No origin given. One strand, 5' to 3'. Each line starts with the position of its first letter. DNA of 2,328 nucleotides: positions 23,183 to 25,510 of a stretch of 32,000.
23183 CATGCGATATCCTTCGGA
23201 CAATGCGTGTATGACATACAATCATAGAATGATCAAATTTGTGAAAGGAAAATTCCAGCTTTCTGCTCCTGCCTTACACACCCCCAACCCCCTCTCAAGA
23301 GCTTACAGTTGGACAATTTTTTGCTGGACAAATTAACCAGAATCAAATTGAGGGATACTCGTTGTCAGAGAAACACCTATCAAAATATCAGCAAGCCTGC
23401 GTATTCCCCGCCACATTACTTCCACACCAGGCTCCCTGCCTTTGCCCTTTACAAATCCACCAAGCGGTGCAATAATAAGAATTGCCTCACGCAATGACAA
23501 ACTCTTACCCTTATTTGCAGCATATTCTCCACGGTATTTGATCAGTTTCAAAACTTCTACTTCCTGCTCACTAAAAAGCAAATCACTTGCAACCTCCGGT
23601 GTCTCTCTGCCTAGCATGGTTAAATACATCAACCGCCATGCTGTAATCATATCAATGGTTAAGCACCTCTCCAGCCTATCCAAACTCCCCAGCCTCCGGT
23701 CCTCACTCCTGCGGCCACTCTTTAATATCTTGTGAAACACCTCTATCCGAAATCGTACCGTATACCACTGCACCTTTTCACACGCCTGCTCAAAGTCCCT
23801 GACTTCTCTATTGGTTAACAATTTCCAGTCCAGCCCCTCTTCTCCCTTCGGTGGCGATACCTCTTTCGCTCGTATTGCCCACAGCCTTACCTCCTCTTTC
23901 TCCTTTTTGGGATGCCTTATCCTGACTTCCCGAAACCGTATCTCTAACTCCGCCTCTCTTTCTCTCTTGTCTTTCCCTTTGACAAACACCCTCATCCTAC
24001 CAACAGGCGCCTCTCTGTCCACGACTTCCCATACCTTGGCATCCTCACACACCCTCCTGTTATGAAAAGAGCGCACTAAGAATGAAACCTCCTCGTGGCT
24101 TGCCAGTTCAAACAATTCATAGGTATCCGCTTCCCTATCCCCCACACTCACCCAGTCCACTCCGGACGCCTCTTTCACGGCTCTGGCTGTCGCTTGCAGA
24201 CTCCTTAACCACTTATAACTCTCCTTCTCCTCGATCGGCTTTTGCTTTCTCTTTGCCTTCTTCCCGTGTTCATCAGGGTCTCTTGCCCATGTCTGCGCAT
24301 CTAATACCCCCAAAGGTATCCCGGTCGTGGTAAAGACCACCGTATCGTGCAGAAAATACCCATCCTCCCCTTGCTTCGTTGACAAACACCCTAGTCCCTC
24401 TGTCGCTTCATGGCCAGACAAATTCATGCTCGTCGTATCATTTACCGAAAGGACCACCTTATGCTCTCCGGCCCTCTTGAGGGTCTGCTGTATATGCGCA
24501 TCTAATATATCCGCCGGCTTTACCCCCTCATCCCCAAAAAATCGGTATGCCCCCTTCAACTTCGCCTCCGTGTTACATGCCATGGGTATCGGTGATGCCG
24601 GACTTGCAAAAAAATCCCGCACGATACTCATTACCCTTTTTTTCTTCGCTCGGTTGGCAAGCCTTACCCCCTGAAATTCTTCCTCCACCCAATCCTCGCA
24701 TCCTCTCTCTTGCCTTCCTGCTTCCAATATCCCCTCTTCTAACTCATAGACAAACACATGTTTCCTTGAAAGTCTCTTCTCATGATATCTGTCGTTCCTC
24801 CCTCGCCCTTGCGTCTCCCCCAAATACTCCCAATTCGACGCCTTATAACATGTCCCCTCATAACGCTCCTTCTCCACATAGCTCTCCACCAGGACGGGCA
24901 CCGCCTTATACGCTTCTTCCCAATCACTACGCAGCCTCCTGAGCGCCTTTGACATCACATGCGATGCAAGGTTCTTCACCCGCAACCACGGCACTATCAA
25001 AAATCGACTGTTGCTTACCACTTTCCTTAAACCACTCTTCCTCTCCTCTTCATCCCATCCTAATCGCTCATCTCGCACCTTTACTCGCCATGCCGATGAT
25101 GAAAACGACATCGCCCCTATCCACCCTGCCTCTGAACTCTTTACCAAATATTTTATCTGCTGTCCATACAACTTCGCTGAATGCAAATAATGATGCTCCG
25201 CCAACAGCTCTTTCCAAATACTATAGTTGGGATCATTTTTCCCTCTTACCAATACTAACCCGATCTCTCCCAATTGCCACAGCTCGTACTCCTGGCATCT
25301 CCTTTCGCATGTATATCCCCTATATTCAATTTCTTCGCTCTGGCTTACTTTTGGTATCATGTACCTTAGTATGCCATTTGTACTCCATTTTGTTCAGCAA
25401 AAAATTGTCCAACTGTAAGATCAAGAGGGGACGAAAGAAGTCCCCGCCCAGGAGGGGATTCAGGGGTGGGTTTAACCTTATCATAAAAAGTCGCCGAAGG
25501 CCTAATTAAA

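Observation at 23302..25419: Tn5-like IS whose transposase is fused to a DUF4338 / DruA-like domain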

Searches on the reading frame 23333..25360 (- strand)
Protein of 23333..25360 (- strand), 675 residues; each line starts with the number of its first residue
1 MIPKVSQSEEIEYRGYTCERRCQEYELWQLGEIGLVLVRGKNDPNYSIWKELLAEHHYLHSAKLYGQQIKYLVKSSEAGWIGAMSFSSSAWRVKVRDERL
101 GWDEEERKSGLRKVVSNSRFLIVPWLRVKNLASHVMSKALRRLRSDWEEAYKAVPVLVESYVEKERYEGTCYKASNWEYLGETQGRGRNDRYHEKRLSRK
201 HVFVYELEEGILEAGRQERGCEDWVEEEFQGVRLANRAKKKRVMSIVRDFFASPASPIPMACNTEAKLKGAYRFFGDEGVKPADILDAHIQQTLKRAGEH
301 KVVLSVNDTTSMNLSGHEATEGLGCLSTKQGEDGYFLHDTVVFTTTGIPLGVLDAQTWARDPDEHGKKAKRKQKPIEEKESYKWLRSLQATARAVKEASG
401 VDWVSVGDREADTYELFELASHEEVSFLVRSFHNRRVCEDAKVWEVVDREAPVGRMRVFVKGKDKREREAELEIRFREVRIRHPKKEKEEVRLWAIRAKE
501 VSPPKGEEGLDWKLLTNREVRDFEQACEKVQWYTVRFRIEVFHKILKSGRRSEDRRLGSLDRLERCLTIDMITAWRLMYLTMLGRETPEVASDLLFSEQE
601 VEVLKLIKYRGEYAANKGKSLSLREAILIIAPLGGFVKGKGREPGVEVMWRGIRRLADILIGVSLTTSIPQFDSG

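Call 3: search_protein_families(library=pfam, proteins=[window:23333-25360:-], max_evalue=0.1)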
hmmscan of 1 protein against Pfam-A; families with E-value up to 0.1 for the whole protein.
window:23333-25360:- (675 aa): 4 families
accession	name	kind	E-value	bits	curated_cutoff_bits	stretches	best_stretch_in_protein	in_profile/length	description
PF14236.12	DruA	-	9.3e-37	127.2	27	1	36-191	53-225/297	Druantia protein DruA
PF14706.11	Tnp_DNA_bind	-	1.1e-11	44.8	24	1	223-279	1-57/58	Transposase DNA-binding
PF02281.22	Dimer_Tnp_Tn5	-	3.3e-07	31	26.7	1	573-664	2-90/99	Transposase Tn5 dimerisation domain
PF25680.1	Mom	-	2.8e-05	24.3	27.1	1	50-194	13-142/202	Mom protein family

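Call 4: search_protein_families(library=ncbifam, proteins=[window:23333-25360:-], max_evalue=0.1)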
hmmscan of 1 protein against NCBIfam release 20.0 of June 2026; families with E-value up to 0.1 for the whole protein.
window:23333-25360:- (675 aa): 4 families
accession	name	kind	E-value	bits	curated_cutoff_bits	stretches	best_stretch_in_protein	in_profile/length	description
NF033590.1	transpos_IS4_3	equivalog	4.9e-114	381.4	160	1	270-662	1-404/405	IS4 family transposase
NF049926.2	IS4_FS_Nterm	equivalog_domain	2e-09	37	27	1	222-276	1-55/58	IS4/Tn5 family transposase DNA-binding protein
NF033591.1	transpos_IS4_2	equivalog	2e-05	23.9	152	1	404-618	121-318/340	IS4 family transposase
NF033592.1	transpos_IS4_1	equivalog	0.0026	16.9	115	1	413-574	188-325/332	IS4 family transposase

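Call 10: find_homologous_proteins(query=window:23333-25360:-, max_evalue=0.00001)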
Query window:23333-25360:- (675 aa): 2507 proteins with E <= 0.00001 among 8000 candidates; the best 120 are listed.
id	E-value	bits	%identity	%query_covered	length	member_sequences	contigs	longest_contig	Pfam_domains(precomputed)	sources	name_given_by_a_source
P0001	0.0e+0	1518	99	100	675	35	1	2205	PF14706.12,PF02281.22,PF14236.13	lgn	-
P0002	0.0e+0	1363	90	100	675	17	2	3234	PF14706.12,PF02281.22,PF14236.13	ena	-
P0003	0.0e+0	1346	89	100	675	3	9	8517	PF14706.12,PF02281.22,PF14236.13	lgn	-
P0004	0.0e+0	1343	88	100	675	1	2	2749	PF14706.12,PF02281.22,PF14236.13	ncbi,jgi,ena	-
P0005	0.0e+0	1341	88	100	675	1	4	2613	PF14706.12,PF02281.22,PF14236.13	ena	-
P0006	0.0e+0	1337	88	100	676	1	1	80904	PF14706.12,PF02281.22,PF14236.13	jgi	-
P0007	0.0e+0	1328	88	100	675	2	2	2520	PF14706.12,PF02281.22,PF14236.13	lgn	-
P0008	0.0e+0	1323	87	100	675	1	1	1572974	PF14706.12,PF02281.22,PF14236.13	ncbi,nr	ncbi:MAG: IS4 family transposase [Planctomycetia bacterium]|nr:IS4 family transposase [Planctomyceti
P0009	0.0e+0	1307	87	100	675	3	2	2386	PF14706.12,PF02281.22,PF14236.13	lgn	-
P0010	0.0e+0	1288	85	100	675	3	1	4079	PF14706.12,PF02281.22,PF14236.13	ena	-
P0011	0.0e+0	1288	86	98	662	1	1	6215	PF14706.12,PF02281.22,PF14236.13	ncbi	-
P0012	0.0e+0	1285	85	100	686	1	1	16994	PF14706.12,PF14236.13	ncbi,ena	-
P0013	0.0e+0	1257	88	94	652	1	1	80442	PF14706.12,PF14236.13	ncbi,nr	ncbi:MAG: hypothetical protein CV087_04020 [Candidatus Brocadia sp. WS118]|nr:MAG: hypothetical prot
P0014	0.0e+0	1253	87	95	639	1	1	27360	PF14706.12,PF14236.13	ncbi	ncbi:MAG: IS4 family transposase [Candidatus Brocadiaceae bacterium]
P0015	0.0e+0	1242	82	100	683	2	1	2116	PF14706.12,PF02281.22,PF14236.13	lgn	-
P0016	0.0e+0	1238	82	100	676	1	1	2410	PF14706.12,PF14236.13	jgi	-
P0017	0.0e+0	1237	82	100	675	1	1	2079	PF14706.12,PF14236.13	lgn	-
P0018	0.0e+0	1230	81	100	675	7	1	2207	PF14706.12,PF14236.13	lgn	-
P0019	0.0e+0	1224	88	91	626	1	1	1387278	PF14706.12,PF14236.13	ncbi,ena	-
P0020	0.0e+0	1224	83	97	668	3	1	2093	PF14706.12,PF02281.22,PF14236.13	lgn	-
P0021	0.0e+0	1206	89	88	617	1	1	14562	PF14706.12,PF14236.13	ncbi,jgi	ncbi:MAG: IS4 family transposase [Candidatus Brocadia sp.]|jgi:hypothetical protein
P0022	0.0e+0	1150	77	100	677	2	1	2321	PF14706.12,PF02281.22,PF14236.13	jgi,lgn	-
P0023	0.0e+0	1132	75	100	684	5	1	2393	PF14706.12,PF02281.22,PF14236.13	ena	-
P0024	2.0e-288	977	72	92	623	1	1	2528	PF14706.12,PF14236.13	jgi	jgi:hypothetical protein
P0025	2.3e-275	934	64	95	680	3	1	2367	PF14706.12,PF14236.13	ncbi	-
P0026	1.9e-271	921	64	95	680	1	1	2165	PF14706.12,PF02281.22,PF14236.13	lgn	-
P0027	2.7e-271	920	63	95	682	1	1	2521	PF01609.28,PF14706.12,PF25680.2,PF14236.13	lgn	-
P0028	7.8e-271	919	63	95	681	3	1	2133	PF14706.12,PF02281.22,PF14236.13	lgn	-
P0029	8.2e-271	918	62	95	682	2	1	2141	PF01609.28,PF14706.12,PF25680.2,PF14236.13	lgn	-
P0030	9.5e-271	918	64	95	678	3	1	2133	PF01609.28,PF14706.12,PF14236.13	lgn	-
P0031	9.6e-270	915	63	95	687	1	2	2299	PF01609.28,PF14706.12,PF14236.13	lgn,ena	-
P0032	1.2e-269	915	64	95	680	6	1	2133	PF14706.12,PF14236.13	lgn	-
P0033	3.3e-269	913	64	95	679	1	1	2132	PF14706.12,PF14236.13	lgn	-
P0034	1.1e-267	908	63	95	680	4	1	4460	PF14706.12,PF02281.22,PF14236.13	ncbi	-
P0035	2.0e-264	897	59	99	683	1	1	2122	PF14706.12,PF02281.22,PF14236.13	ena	-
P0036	7.1e-263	892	59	99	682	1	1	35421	PF14706.12,PF02281.22,PF14236.13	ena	-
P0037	2.8e-261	887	60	95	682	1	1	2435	PF14706.12,PF02281.22,PF25680.2,PF14236.13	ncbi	-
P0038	1.6e-256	871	58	99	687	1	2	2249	PF14706.12,PF02281.22,PF14236.13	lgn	-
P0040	1.7e-238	812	58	95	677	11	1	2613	PF14706.12,PF14236.13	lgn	-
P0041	4.1e-235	801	57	95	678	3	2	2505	PF14706.12,PF02281.22,PF25680.2,PF14236.13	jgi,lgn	jgi:hypothetical protein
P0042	1.2e-219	749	61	81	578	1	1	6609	PF14706.12,PF14236.13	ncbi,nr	ncbi:MAG: IS4 family transposase [Candidatus Omnitrophica bacterium]|nr:IS4 family transposase [Cand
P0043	9.9e-215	733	49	97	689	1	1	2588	PF14706.12,PF02281.22,PF14236.13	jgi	-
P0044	1.9e-214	732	63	76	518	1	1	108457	PF14706.12,PF14236.13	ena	-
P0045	7.7e-213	727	49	95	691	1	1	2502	PF14706.12,PF02281.22,PF14236.13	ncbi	-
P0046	6.8e-212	724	50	95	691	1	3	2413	PF14706.12,PF02281.22,PF14236.13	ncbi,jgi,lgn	-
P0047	7.7e-212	724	57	84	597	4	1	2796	PF14706.12,PF25680.2,PF14236.13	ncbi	-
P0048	4.8e-211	721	49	97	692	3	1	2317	PF14706.12,PF02281.22,PF14236.13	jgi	jgi:hypothetical protein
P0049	6.7e-211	720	48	95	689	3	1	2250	PF14706.12,PF02281.22,PF14236.13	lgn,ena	-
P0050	1.9e-210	719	50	95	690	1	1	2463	PF14706.12,PF02281.22,PF14236.13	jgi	jgi:hypothetical protein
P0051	4.6e-210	718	56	84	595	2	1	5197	PF14706.12,PF25680.2,PF14236.13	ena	-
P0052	6.7e-210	717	50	96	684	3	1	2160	PF14706.12,PF02281.22,PF14236.13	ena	-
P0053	1.9e-209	716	51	95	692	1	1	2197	PF14706.12,PF02281.22,PF14236.13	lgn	-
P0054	3.4e-209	715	50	96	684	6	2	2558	PF14706.12,PF02281.22,PF14236.13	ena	-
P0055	1.2e-208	713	50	95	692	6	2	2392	PF14706.12,PF02281.22,PF14236.13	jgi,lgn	jgi:hypothetical protein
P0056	9.8e-207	707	49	98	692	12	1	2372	PF14706.12,PF02281.22,PF14236.13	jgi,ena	-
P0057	2.2e-206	706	55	85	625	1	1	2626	PF14706.12,PF25680.2,PF14236.13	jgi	-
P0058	3.4e-206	705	50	95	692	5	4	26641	PF14706.12,PF02281.22,PF14236.13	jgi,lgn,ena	jgi:hypothetical protein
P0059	9.0e-204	697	54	84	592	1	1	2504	PF14706.12,PF25680.2,PF14236.13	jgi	jgi:hypothetical protein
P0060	1.1e-201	690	49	92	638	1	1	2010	PF14706.12,PF02281.22,PF14236.13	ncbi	-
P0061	2.7e-201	689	53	88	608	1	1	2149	PF14706.12,PF14236.13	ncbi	-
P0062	3.9e-198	678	49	91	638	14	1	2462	PF14706.12,PF02281.22,PF14236.13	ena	-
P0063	2.2e-196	673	47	95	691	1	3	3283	PF14706.12,PF02281.22,PF14236.13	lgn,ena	-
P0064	1.0e-195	670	47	96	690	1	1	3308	PF14706.12,PF02281.22,PF14236.13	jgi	jgi:hypothetical protein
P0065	6.0e-195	668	49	88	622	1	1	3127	PF14706.12,PF25680.2,PF14236.13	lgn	-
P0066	4.1e-194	665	48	91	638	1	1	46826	PF14706.12,PF02281.22,PF14236.13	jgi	jgi:hypothetical protein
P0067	1.2e-193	663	47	95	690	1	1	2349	PF01609.28,PF14706.12,PF02281.22,PF14236.13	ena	-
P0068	1.2e-193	663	47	95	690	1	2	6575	PF14706.12,PF02281.22,PF14236.13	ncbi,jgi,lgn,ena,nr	ncbi:IS4 family transposase [bacterium]|nr:IS4 family transposase [bacterium]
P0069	5.6e-192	658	46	93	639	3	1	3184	PF14706.12,PF02281.22,PF14236.13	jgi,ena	-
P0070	3.3e-191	655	47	96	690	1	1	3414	PF14706.12,PF02281.22,PF14236.13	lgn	-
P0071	5.2e-187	642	52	84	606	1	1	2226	PF14706.12,PF14236.13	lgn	-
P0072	1.6e-185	637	51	84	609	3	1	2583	PF14706.12,PF25680.2,PF14236.13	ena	-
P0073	2.3e-185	636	47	95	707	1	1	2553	PF14706.12,PF02281.22,PF14236.13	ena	-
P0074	1.6e-181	623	61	68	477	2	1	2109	PF14706.12,PF14236.13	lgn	-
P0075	1.8e-181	623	45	97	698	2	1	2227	PF14706.12,PF02281.22,PF14236.13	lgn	-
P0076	5.7e-180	618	46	86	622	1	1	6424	PF14706.12,PF14236.13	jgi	-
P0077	6.0e-179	615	44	97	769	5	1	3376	PF14706.12,PF02281.22,PF14236.13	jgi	jgi:hypothetical protein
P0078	3.9e-178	612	45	96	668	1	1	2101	PF14706.12,PF02281.22,PF14236.13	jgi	-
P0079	7.1e-178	611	45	95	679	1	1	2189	PF14706.12,PF02281.22,PF14236.13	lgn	-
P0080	8.7e-178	611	44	96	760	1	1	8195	PF14706.12,PF02281.22,PF14236.13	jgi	jgi:hypothetical protein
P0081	1.2e-177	611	45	96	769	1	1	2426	PF14706.12,PF02281.22,PF14236.13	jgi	jgi:hypothetical protein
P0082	6.6e-177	608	47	94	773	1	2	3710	PF14706.12,PF02281.22,PF14236.13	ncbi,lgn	-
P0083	9.0e-177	608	45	97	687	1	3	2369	PF14706.12,PF02281.22,PF14236.13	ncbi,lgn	-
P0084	2.2e-176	606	45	96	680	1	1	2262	PF14706.12,PF02281.22,PF14236.13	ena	-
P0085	2.6e-176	606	45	93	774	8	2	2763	PF14706.12,PF02281.22,PF14236.13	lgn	-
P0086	4.7e-176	605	46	93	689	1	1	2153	PF01609.28,PF14706.12,PF02281.22,PF14236.13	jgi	jgi:hypothetical protein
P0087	9.0e-176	604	45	94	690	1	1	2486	PF14706.12,PF02281.22,PF25680.2,PF14236.13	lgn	-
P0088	2.9e-175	603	46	94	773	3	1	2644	PF14706.12,PF02281.22,PF14236.13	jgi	jgi:hypothetical protein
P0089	7.2e-175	601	46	94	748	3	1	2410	PF14706.12,PF02281.22,PF14236.13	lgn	-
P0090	7.4e-175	601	45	97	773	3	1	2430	PF14706.12,PF02281.22,PF14236.13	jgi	-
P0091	1.1e-174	601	45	94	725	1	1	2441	PF14706.12,PF02281.22,PF14236.13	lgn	-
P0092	2.1e-174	600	46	94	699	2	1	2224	PF14706.12,PF02281.22,PF14236.13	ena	-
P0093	3.6e-174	599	44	96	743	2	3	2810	PF14706.12,PF02281.22,PF14236.13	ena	-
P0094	5.1e-174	599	45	96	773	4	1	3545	PF14706.12,PF02281.22,PF14236.13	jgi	jgi:hypothetical protein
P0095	6.9e-174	598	43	97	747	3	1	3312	PF14706.12,PF02281.22,PF14236.13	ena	-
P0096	7.6e-174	598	43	97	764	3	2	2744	PF14706.12,PF02281.22,PF14236.13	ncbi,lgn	-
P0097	9.3e-174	598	46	96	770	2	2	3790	PF14706.12,PF02281.22,PF14236.13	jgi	jgi:hypothetical protein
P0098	1.1e-173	598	45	94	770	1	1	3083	PF14706.12,PF02281.22,PF14236.13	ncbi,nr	ncbi:MAG: IS4 family transposase [Acidobacteria bacterium]|nr:IS4 family transposase [Acidobacteriot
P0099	1.4e-173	597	45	94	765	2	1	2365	PF14706.12,PF02281.22,PF14236.13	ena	-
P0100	1.8e-173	597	47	93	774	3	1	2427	PF14706.12,PF02281.22,PF14236.13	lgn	-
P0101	2.2e-173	597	45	94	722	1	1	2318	PF14706.12,PF02281.22,PF14236.13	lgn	-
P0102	2.7e-173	596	45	94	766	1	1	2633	PF14706.12,PF02281.22,PF14236.13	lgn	-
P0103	3.6e-173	596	45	94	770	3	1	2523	PF14706.12,PF02281.22,PF14236.13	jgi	jgi:hypothetical protein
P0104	3.9e-173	596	45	96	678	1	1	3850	PF14706.12,PF02281.22,PF14236.13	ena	-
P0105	1.3e-172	594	46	94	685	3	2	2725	PF14706.12,PF02281.22,PF14236.13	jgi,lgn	-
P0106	1.5e-172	594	45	94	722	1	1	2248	PF14706.12,PF02281.22,PF14236.13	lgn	-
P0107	3.4e-172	593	45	96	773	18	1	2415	PF14706.12,PF02281.22,PF14236.13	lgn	-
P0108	5.2e-172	592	46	94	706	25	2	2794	PF14706.12,PF02281.22,PF14236.13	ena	-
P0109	7.3e-172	592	43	98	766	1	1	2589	PF14706.12,PF02281.22,PF14236.13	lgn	-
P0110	1.6e-171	590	44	96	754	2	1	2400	PF14706.12,PF02281.22,PF14236.13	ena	-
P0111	3.0e-171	589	44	94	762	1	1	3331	PF14706.12,PF02281.22,PF14236.13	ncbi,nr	ncbi:MAG: IS4 family transposase [Desulfamplus sp.]|nr:IS4 family transposase [Desulfamplus sp.]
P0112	3.8e-171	589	46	93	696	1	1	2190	PF14706.12,PF02281.22,PF25680.2,PF14236.13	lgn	-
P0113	3.9e-171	589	45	94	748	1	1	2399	PF14706.12,PF02281.22,PF14236.13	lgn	-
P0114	6.4e-171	588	44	94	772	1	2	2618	PF14706.12,PF02281.22,PF14236.13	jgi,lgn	jgi:hypothetical protein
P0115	6.5e-171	588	45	95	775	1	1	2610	PF14706.12,PF02281.22,PF14236.13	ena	-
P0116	9.0e-171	588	44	94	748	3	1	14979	PF14706.12,PF02281.22,PF14236.13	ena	-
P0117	1.2e-170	588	45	96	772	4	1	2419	PF14706.12,PF02281.22,PF14236.13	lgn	-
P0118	1.2e-170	587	45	94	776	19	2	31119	PF14706.12,PF02281.22,PF14236.13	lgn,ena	-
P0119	1.2e-170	587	45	94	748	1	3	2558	PF14706.12,PF02281.22,PF14236.13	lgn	-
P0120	1.4e-170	587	45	96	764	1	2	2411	PF14706.12,PF02281.22,PF14236.13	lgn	-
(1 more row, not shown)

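Call 25: find_related_loci(query=window:23333-25360:-, collection=genome_contigs, flank=1500)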
Query window:23333-25360:- (675 aa) in genome_contigs; peptide patterns used: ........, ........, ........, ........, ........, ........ (x = any residue, [..] = any of these).
328 stretches matched a pattern; 284 encode a relative of the query (tblastn E <= 1e-3); the best 80 are kept; 80 distinct loci.
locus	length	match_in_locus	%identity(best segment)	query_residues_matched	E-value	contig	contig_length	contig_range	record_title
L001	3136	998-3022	90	1-675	0e+0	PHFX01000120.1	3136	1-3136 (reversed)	MAG: Candidatus Brocadia sp. WS118 scaffold_243, whole genome shotgun sequence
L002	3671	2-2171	90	1-675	0e+0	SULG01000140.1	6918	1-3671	MAG: Candidatus Jettenia ecosi isolate J2 contig00952, whole genome shotgun sequence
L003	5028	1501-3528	88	1-675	0e+0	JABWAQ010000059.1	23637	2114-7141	MAG: Candidatus Brocadia sp. isolate MAG_8 scaffold_2098, whole genome shotgun sequence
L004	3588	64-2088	85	1-675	0e+0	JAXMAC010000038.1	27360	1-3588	MAG: Candidatus Brocadiaceae bacterium isolate STL-AMX1 opera.44.fa-38, whole genome shotgun sequence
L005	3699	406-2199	89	1-595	0e+0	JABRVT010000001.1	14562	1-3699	MAG: Candidatus Brocadia sp. isolate MAG-01r c_000000000916, whole genome shotgun sequence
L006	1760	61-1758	89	1-566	0e+0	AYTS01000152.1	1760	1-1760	MAG: Candidatus Brocadia carolinensis isolate 26THWARD NODE_710_length_1760_cov_115.342_ID_1419, whole genome shotgun se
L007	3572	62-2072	88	1-675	0e+0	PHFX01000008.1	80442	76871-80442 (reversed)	MAG: Candidatus Brocadia sp. WS118 scaffold_14, whole genome shotgun sequence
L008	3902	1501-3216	61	110-665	0e+0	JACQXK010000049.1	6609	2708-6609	MAG: Candidatus Omnitrophota bacterium isolate NC_groundwater_1513_Pr4_B-0.1um_40_4 SR1-18-B1_scaffold_184195, whole gen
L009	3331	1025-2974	44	27-659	0e+0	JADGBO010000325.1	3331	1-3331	MAG: Desulfamplus sp. isolate nTSbin20 nTS_bin20_NODE_325_length_3331_cov_11.321161, whole genome shotgun sequence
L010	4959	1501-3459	45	24-659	2e-175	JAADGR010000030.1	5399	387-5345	MAG: Calditrichota bacterium isolate M_MetaBat.126 contig-127_32388, whole genome shotgun sequence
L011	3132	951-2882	46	33-659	2e-180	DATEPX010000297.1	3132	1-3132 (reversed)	MAG TPA_asm: Terriglobales bacterium isolate SMAG_U9032 k141_1886800, whole genome shotgun sequence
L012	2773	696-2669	45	15-661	0e+0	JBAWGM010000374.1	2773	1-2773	MAG: Thiobacillaceae bacterium isolate MFD04234_ilm_asm_bin18 k127_22466, whole genome shotgun sequence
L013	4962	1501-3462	44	24-668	1e-165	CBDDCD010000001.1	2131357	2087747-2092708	MAG: Candidatus Moanabacter sp. isolate 2850a97a-5ae3-46e8-bb4b-bf19cc2112fb genome assembly, contig: contig_1, whole ge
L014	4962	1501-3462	44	24-668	2e-165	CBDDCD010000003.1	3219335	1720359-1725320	MAG: Candidatus Moanabacter sp. isolate 2850a97a-5ae3-46e8-bb4b-bf19cc2112fb genome assembly, contig: contig_3, whole ge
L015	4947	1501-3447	44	30-659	9e-165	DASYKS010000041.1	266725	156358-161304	MAG TPA_asm: Thermoanaerobaculia bacterium isolate SMAG_U4328 k141_3264487, whole genome shotgun sequence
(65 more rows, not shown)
